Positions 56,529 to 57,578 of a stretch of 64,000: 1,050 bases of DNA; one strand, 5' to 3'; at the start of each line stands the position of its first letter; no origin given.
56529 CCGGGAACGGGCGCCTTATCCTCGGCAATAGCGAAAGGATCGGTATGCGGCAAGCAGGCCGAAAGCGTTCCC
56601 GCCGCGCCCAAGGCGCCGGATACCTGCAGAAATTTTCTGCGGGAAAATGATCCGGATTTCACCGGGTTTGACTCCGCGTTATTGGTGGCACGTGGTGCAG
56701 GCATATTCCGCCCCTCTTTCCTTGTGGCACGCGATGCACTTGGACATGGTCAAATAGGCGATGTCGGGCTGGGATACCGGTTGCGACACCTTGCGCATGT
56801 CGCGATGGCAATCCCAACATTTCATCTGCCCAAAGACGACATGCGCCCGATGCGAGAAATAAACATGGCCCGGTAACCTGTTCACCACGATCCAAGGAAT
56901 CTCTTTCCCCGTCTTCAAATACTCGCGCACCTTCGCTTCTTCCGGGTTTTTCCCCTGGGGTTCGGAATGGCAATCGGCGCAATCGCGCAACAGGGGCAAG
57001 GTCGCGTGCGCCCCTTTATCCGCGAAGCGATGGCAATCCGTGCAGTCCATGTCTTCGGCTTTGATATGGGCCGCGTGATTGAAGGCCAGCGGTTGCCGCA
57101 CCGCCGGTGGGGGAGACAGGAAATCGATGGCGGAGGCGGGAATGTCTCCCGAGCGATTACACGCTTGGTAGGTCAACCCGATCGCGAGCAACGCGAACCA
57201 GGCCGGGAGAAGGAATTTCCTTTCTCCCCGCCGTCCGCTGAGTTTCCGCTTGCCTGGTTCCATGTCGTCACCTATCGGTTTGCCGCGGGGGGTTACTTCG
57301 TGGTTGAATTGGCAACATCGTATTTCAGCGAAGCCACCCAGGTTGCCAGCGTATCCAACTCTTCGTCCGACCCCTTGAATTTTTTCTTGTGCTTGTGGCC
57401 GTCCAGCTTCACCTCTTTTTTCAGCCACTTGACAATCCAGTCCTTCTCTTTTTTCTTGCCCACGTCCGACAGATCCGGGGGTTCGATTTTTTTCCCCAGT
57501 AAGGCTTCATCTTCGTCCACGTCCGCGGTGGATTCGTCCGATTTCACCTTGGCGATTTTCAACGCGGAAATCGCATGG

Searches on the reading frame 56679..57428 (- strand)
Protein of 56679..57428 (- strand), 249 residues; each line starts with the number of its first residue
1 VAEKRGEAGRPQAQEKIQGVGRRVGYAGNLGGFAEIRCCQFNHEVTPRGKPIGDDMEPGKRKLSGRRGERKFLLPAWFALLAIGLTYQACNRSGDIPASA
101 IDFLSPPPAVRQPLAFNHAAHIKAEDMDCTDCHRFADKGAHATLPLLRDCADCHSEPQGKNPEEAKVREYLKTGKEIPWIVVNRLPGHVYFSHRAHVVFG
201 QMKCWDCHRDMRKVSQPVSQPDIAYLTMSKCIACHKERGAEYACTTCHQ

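Call 3: search_protein_families(library=pfam, proteins=[window:56679-57428:-], max_evalue=0.1)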
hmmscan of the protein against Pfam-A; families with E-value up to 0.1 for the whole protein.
window:56679-57428:- (249 aa): 4 families
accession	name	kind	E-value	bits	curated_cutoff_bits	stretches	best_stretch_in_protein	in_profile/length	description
PF14522.11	Cytochrome_C7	-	1.5e-11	44.4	24.8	2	189-249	1-67/67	Cytochrome c7 and related cytochrome c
PF02085.21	Cytochrom_CIII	-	3e-06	28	22.9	1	110-164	17-62/101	Class III cytochrome C family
PF14537.11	Cytochrom_c3_2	-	6.4e-06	27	25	2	200-249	25-79/79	Cytochrome c3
PF09699.15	Paired_CXXCH_1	-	0.073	13.2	20.6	0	149-163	8-22/41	Doubled CXXCH motif (Paired_CXXCH_1)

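Call 4: search_protein_families(library=ncbifam, proteins=[window:56679-57428:-], max_evalue=0.1)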
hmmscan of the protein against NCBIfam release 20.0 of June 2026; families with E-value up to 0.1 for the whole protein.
window:56679-57428:- (249 aa): 7 families
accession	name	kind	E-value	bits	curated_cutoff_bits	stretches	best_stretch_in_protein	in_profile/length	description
NF041781.1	mnquin_red_QrcA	equivalog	2.1e-32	112.1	180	1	111-249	28-174/174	menaquinone reductase multiheme cytochrome c subunit QrcA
TIGR04257.1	nanowire_3heme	domain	7.4e-09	35.6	40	1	187-249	11-75/75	c(7)-type cytochrome triheme domain-containing protein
NF045722.1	c3_cytochr_TmcA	equivalog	2.5e-08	33.8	114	1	110-161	40-94/125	acidic tetraheme cytochrome c3 TmcA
NF040968.1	FeS_ExtO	equivalog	0.00047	19.1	200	1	119-168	14-59/416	selenite/tellurite reduction operon b-type cytochrome iron-sulfur cluster-binding subunit ExtO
NF040967.1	cytc_ExtN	equivalog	0.0005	19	200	1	119-168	14-59/415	selenite/tellurite reduction operon c-type cytochrome ExtN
NF043011.1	CytC7_Geobact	equivalog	0.0043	17.5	120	1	181-249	25-89/89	cytochrome c7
TIGR03508.1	decahem_SO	subfamily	0.021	14.3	192.2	1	121-159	138-179/258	DmsE family decaheme c-type cytochrome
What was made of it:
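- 56679..57428 (-): ActA/QrcA-like pentaheme cytochrome. The called gene is 194 aa, 56679-57263. QrcA model scores 112 bits, below its cut-off of 180 (call 4).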
